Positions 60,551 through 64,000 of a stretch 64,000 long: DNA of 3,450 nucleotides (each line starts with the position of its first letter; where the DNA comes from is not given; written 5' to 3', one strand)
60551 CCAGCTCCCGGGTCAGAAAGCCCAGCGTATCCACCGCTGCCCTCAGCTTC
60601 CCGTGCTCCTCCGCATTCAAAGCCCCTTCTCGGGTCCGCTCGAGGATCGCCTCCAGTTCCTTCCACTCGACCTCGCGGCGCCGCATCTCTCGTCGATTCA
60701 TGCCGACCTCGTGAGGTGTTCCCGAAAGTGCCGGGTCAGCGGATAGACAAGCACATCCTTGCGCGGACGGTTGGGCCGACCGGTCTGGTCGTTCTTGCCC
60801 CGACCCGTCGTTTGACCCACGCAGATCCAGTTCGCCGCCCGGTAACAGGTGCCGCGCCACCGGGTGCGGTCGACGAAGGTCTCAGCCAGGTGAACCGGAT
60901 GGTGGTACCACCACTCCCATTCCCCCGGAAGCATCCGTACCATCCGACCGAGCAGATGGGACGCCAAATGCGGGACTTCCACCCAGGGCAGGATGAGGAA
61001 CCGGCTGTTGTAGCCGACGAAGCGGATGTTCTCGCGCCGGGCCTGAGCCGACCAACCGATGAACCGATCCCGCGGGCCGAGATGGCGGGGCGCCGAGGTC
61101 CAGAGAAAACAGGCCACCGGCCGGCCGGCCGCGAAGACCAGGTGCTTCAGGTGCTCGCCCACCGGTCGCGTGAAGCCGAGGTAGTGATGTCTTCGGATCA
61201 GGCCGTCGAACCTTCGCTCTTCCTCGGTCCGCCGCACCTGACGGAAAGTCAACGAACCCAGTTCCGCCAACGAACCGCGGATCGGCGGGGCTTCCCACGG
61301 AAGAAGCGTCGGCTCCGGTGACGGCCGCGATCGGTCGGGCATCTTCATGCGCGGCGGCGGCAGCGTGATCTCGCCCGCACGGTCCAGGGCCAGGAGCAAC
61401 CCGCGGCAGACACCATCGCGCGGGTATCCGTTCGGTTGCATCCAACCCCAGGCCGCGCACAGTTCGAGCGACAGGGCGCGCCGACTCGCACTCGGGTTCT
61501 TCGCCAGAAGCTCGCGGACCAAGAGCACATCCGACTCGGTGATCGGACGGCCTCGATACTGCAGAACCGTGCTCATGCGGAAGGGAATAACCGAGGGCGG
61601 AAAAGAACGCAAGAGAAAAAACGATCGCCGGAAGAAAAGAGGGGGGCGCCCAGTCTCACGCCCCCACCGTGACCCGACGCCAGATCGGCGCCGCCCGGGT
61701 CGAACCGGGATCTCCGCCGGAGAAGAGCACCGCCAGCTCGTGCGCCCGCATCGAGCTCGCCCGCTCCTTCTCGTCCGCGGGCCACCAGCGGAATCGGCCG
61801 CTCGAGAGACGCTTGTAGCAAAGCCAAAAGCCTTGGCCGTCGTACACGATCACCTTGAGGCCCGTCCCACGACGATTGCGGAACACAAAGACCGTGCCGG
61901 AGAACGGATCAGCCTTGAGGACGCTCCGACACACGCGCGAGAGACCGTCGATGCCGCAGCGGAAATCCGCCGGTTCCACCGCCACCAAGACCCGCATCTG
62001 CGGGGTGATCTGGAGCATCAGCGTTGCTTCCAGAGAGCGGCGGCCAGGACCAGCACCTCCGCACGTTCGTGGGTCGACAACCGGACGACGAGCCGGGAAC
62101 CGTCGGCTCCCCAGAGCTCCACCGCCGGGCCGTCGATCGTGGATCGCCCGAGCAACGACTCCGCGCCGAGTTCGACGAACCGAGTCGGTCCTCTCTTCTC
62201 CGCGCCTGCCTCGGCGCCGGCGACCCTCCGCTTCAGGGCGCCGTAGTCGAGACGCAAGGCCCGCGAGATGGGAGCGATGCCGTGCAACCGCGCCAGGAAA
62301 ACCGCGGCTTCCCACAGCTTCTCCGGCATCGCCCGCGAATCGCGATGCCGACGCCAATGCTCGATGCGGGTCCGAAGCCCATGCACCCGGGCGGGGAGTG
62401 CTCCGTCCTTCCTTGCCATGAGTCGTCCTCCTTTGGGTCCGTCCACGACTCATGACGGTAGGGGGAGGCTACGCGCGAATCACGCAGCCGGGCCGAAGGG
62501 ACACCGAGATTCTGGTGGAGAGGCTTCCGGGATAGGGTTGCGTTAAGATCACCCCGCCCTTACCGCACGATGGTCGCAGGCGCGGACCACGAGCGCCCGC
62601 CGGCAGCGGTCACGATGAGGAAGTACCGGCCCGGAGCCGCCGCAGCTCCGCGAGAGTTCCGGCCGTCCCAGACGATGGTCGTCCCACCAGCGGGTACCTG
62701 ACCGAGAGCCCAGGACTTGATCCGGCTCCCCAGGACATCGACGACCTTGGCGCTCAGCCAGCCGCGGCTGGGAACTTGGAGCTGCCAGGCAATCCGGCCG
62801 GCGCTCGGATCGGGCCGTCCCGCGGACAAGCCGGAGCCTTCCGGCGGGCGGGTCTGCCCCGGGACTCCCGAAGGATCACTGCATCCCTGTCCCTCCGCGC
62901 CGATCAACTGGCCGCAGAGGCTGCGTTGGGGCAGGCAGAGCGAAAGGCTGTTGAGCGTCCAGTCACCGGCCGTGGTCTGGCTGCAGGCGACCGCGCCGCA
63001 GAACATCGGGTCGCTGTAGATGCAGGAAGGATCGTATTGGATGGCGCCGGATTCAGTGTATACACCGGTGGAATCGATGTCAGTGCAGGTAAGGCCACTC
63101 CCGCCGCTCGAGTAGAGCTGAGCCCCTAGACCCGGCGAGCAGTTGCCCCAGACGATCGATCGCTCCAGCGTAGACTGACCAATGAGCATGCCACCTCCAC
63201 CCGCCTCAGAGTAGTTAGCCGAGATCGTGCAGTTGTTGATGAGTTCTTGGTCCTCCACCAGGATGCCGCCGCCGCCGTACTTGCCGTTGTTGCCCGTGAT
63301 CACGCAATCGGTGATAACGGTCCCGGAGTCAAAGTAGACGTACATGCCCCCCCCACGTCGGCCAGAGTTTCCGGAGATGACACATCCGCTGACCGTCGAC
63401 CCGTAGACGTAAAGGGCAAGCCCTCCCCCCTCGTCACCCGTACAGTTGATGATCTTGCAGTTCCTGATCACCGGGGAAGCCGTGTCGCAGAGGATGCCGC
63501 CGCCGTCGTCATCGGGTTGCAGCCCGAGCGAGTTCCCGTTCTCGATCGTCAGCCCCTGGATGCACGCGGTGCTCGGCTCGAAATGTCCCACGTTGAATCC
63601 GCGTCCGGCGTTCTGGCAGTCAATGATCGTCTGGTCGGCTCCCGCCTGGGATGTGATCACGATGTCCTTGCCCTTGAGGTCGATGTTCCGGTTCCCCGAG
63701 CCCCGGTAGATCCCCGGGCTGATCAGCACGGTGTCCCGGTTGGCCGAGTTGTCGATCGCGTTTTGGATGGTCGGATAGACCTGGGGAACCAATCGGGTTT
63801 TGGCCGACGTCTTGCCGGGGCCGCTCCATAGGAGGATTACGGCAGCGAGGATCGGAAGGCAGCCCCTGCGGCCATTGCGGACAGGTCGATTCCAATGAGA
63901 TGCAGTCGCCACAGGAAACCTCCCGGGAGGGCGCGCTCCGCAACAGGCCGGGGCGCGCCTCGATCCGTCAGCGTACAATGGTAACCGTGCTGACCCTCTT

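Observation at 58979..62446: IS66-family element carrying a DUF4338-like passenger gene translationally coupled to tnpC, with tnpC frameshifted at an A-run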

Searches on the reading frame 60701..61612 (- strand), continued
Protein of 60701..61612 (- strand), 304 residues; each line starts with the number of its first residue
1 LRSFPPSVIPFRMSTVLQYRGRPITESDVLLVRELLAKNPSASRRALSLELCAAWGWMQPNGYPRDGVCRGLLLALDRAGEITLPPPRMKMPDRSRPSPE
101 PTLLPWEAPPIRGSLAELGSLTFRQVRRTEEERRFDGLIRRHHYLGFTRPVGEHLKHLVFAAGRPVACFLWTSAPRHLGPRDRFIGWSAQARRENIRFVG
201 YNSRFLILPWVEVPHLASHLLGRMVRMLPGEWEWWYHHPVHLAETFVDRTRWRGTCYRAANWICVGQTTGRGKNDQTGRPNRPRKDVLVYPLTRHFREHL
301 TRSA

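Call 84: search_protein_families(library=padloc, alignment_id=A3, max_evalue=1)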
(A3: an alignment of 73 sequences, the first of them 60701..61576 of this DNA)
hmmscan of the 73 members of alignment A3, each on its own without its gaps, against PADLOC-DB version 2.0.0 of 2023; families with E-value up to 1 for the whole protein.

A. member 1, window:60701-61576:- (292 aa): 0 families

B. families by the number of members that match (of 73 scanned): 2 families
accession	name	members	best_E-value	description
PDLC00002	DruA1|DruA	52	2.2e-07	DUF4338 domain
PDLC00001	DruA1|DruA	18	1.8e-05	DUF4338 domain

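Call 97: search_protein_families(library=pfam, proteins=[L034:8586-9155:+, L020:8459-9106:+, L020:9123-9485:+, L020:9493-10077:+, L013:8575-9162:+, L037:8533-8790:+, L058:8762-9670:+, L078:9216-9908:-, L078:11063-11605:+], max_evalue=0.001)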
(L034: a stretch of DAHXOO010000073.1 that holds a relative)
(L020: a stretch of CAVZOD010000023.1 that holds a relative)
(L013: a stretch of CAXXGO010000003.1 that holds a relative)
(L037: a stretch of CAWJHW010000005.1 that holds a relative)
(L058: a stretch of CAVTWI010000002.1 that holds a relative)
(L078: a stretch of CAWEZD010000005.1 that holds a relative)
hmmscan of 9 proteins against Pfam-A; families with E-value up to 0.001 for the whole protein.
L034:8586-9155:+ (190 aa): 1 family
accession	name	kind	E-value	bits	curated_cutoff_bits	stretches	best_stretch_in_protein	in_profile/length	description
PF07929.16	PRiA4_ORF3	-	4.6e-62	209.2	26.6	1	11-179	2-172/173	Plasmid pRiA4b ORF-3-like protein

L020:8459-9106:+ (216 aa): 3 families
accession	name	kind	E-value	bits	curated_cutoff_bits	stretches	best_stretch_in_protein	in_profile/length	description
PF00239.26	Resolvase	-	3.6e-43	147.6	23.3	1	30-169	3-144/145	Resolvase, N terminal domain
PF02796.21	HTH_7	-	2.4e-07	31.2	23.8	1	172-214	1-44/45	Helix-turn-helix domain of resolvase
PF22688.2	Hda_lid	-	0.001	19.5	27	0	77-133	5-59/65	Hda, lid domain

L020:9123-9485:+ (121 aa): 1 family
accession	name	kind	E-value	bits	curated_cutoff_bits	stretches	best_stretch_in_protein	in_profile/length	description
PF11535.13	Calci_bind_CcbP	-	3.7e-36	124.3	21.5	1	12-115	1-105/105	Calcium binding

L020:9493-10077:+ (195 aa): 0 families

L013:8575-9162:+ (196 aa): 0 families

L037:8533-8790:+ (86 aa): 0 families

L058:8762-9670:+ (303 aa): 0 families

L078:9216-9908:- (231 aa): 3 families
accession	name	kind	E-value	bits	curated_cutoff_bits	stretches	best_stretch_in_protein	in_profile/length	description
PF14294.11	DUF4372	-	6.9e-27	93.9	25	1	14-83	4-73/74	Domain of unknown function (DUF4372)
PF01609.27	DDE_Tnp_1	-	1.4e-10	41.7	23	1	130-229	3-109/200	Transposase DDE domain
PF13612.12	DDE_Tnp_1_3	-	0.00037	21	27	1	160-228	46-113/155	Transposase DDE domain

L078:11063-11605:+ (181 aa): 0 families

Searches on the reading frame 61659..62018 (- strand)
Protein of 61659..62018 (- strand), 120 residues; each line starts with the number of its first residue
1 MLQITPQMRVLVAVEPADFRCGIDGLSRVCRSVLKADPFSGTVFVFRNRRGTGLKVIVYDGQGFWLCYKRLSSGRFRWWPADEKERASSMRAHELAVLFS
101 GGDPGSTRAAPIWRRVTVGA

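Call 5: search_protein_families(library=pfam, proteins=[window:61659-62018:-], max_evalue=0.01)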
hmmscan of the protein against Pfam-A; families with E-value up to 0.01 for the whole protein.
window:61659-62018:- (120 aa): 1 family
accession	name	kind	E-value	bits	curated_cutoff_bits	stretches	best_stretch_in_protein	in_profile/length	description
PF05717.18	TnpB_IS66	-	4.6e-30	104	26.6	1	9-105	2-97/101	IS66 Orf2 like protein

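Call 6: search_protein_families(library=ncbifam, proteins=[window:61659-62018:-], max_evalue=0.01)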
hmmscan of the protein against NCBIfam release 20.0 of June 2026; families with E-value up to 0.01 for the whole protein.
window:61659-62018:- (120 aa): 1 family
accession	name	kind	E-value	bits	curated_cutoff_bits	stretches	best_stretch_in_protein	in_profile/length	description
NF033819.0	IS66_TnpB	equivalog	1.2e-28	98.9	50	1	10-101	1-90/90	IS66 family insertion sequence element accessory protein TnpB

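Call 7: search_protein_families(library=padloc, proteins=[window:61659-62018:-], max_evalue=0.01)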
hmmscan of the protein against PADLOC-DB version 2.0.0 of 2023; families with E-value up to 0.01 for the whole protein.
window:61659-62018:- (120 aa): 0 families

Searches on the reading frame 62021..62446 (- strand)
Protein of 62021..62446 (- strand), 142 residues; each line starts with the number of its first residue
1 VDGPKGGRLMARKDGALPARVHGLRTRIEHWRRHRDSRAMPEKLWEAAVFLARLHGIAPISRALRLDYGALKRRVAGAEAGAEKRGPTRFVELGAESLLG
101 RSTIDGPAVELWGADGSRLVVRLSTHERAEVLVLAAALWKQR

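Call 5: search_protein_families(library=pfam, proteins=[window:62021-62446:-], max_evalue=0.01)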
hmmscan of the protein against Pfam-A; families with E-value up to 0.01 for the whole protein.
window:62021-62446:- (142 aa): 0 families

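Call 6: search_protein_families(library=ncbifam, proteins=[window:62021-62446:-], max_evalue=0.01)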
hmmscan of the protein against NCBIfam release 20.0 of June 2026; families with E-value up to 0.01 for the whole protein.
window:62021-62446:- (142 aa): 0 families

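Call 7: search_protein_families(library=padloc, proteins=[window:62021-62446:-], max_evalue=0.01)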
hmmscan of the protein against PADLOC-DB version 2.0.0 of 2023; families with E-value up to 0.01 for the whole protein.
window:62021-62446:- (142 aa): 0 families

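Call 34: search_protein_families(library=pfam, proteins=[window:62021-62419:-], max_evalue=0.01)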
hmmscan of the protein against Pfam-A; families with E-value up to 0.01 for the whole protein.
window:62021-62419:- (133 aa): 0 families

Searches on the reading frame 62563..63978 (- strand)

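Call 85: search_protein_families(library=pfam, proteins=[window:62563-63978:-], max_evalue=0.1)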
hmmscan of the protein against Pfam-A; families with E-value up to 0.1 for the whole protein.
window:62563-63978:- (472 aa): 3 families
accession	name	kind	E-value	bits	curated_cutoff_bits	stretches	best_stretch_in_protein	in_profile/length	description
PF13229.12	Beta_helix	-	1.1e-10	41.8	25.9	1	121-243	39-146/158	Right handed beta helix region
PF13860.13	FlgD_ig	-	9.8e-08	32.3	27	1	409-460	26-77/79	FlgD Ig-like domain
PF05048.19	NosD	-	0.009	15.9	23.6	1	76-260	2-150/212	Periplasmic copper-binding protein (NosD)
